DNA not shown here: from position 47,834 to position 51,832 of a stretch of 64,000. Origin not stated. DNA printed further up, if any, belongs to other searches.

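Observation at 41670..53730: recC and recB are separated by a two-gene insert (CxxC hypothetical + B12-binding radical SAM) where E. coli carries ptrA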

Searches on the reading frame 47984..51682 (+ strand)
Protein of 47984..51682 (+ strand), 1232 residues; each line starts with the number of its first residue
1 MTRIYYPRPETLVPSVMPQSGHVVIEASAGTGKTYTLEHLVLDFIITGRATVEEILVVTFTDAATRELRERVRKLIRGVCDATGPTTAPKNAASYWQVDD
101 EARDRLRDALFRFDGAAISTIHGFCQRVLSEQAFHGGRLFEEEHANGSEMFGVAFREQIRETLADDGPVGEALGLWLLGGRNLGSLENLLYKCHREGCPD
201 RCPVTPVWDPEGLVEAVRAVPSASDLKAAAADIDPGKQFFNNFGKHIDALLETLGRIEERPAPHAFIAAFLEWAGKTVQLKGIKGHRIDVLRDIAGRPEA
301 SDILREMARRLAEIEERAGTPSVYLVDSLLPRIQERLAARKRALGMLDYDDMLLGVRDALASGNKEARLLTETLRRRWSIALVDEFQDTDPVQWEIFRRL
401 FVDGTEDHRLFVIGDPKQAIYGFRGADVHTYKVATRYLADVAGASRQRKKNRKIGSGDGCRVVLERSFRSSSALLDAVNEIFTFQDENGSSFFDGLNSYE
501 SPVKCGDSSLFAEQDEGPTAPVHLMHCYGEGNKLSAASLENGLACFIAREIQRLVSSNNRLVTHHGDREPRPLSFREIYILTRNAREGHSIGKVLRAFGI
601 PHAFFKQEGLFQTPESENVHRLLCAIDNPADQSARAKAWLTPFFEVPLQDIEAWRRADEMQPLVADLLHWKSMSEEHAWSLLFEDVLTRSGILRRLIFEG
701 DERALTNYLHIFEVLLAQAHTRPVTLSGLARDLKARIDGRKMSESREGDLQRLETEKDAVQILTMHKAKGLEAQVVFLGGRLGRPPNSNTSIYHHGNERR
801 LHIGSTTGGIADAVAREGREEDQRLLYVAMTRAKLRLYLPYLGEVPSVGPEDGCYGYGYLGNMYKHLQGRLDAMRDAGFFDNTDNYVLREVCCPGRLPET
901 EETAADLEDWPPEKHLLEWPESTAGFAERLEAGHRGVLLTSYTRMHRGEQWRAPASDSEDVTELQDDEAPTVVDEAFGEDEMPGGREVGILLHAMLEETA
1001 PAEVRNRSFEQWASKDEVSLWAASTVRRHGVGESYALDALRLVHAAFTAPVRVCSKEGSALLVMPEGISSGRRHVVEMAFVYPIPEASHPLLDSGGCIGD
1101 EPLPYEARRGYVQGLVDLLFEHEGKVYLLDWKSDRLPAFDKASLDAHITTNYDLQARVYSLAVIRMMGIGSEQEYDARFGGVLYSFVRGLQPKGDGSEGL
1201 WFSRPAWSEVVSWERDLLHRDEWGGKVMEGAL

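Call 3: search_protein_families(library=pfam, proteins=[window:47984-51682:+], max_evalue=0.01)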
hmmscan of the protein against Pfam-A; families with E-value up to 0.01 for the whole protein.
window:47984-51682:+ (1232 aa): 6 families
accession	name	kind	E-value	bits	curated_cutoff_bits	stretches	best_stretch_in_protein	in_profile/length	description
PF00580.27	UvrD-helicase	-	1.3e-51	176.3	23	2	332-433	171-265/271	UvrD/REP helicase N-terminal domain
PF13361.12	UvrD_C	-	5.2e-27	95.6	25.6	2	748-841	276-347/350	UvrD-like helicase C-terminal domain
PF13245.12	AAA_19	-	4.8e-15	56.4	25.1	1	20-424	11-134/134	AAA domain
PF13538.12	UvrD_C_2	-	3.5e-09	36.8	27.4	1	812-839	24-51/52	UvrD-like helicase C-terminal domain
PF12705.13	PDDEXK_1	-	1.7e-05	25.4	22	1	986-1188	35-190/247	PD-(D/E)XK nuclease superfamily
PF13481.12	AAA_25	-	0.0014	18.7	27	1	7-79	20-98/195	AAA domain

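Call 4: search_protein_families(library=ncbifam, proteins=[window:47984-51682:+], max_evalue=0.01)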
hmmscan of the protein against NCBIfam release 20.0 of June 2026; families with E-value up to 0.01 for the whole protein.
window:47984-51682:+ (1232 aa): 15 families
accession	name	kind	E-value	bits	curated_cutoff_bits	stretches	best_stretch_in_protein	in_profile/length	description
TIGR00609.1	recB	equivalog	1.3e-155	520.3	696.05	2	303-1210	300-1168/1175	exodeoxyribonuclease V subunit beta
NF008128.0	PRK10876.1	equivalog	9.9e-103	344.7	1697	2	330-1208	332-1163/1181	exodeoxyribonuclease V subunit beta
TIGR02785.1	addA_Gpos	equivalog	2.2e-64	217.9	707.65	4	324-631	335-632/1234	helicase-exonuclease AddAB subunit AddA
TIGR02784.1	addA_alphas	equivalog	4.3e-41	141.3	860.75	2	330-838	344-866/1138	double-strand break repair helicase AddA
TIGR01073.1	pcrA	equivalog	9.5e-36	123.4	911.2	3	343-483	179-294/725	DNA helicase PcrA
NF010485.0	PRK13909.1-2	equivalog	6.6e-30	104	650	3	334-482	289-424/909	RecB-like helicase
NF008743.0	PRK11773.1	equivalog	3.4e-28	98.4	965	3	342-484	182-299/720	DNA helicase II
TIGR01075.1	uvrD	equivalog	4.3e-28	98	1144.45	3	344-486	179-296/715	DNA helicase II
TIGR01074.1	rep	equivalog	2.8e-22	78.8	951.45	3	335-428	168-254/668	DNA helicase Rep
NF010487.0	PRK13909.1-4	equivalog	3e-19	68.8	759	2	23-73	7-56/924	RecB-like helicase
NF008276.0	PRK11054.1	equivalog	1.3e-17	63.5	543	2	376-429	429-481/684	DNA helicase IV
NF008172.0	PRK10919.1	equivalog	6.3e-17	61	1168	2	338-427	172-254/673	DNA helicase Rep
NF010486.0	PRK13909.1-3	equivalog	4.5e-12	44.8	1109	2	23-75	8-59/921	RecB-like helicase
NF010484.0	PRK13909.1-1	equivalog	4.7e-11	41.2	1074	1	23-75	8-59/945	RecB-like helicase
NF041464.1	HelD_BACSU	equivalog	0.003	15.5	419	0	382-426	551-591/779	RNA polymerase recycling motor HelD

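Call 28: find_related_loci(query=window:47984-51679:+, collection=genome_contigs, flank=10000)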
Query window:47984-51679:+ (1232 aa) in genome_contigs; peptide patterns used: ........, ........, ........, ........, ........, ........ (x = any residue, [..] = any of these).
23 stretches matched a pattern; 3 encode a relative of the query (tblastn E <= 1e-3); 3 distinct loci.
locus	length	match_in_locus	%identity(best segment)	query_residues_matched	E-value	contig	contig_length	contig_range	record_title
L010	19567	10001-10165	47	370-427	5e-10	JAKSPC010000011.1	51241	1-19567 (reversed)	MAG: Lachnospiraceae bacterium isolate Horse_feces193 MAG193_11, whole genome shotgun sequence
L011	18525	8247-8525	32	345-427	9e-5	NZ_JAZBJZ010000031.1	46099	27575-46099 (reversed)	Tumidithrix elongata BACA0141 NODE_108_length_46099_cov_112.445053, whole genome shotgun sequence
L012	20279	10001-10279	31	345-427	1e-4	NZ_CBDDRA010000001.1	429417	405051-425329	Tumidithrix helvetica PCC 7403 NODE_0001, whole genome shotgun sequence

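Call 54: list_cluster_members(proteins=[P0001, P0004, window:47984-51679:+, P0008, P0044, P0046, P0064, P0087, P0012, P0023])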
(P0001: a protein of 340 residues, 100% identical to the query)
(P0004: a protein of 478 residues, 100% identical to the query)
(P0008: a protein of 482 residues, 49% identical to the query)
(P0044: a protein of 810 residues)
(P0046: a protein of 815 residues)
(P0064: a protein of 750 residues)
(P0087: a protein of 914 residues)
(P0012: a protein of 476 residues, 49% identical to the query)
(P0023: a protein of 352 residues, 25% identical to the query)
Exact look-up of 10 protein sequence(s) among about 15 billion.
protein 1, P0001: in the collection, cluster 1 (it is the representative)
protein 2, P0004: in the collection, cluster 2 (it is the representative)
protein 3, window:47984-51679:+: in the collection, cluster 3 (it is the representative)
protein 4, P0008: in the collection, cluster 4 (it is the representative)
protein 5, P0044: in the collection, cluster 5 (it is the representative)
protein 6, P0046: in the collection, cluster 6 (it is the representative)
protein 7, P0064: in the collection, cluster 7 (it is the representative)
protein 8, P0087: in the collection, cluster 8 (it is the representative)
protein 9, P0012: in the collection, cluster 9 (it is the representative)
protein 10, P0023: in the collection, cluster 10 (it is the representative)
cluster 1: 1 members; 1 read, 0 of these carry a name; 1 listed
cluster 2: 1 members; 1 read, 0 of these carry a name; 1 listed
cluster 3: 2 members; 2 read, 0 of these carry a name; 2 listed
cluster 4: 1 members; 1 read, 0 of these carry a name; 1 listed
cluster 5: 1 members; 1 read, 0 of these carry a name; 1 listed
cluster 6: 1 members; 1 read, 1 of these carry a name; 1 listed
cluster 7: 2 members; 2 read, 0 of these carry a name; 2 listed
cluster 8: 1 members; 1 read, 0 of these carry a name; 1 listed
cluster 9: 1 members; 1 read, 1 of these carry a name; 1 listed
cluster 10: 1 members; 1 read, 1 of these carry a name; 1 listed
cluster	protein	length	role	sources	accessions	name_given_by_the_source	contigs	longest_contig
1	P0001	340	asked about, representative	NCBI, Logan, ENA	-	-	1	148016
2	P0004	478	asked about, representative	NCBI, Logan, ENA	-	-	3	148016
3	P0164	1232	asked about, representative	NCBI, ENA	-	-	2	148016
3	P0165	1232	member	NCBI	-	-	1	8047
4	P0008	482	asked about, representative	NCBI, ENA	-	-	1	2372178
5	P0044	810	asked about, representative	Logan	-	-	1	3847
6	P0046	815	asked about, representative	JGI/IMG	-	radical SAM superfamily enzyme YgiQ (UPF0313 family)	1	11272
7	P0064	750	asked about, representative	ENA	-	-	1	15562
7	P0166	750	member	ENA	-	-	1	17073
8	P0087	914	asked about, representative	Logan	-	-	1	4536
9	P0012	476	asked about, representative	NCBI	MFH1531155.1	MAG: radical SAM protein [Pseudomonadota bacterium]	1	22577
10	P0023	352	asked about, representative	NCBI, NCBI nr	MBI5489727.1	MAG: hypothetical protein HY905_20505 [Deltaproteobacteria bacterium] | hypothetical protein [Deltaproteobacteria bacterium]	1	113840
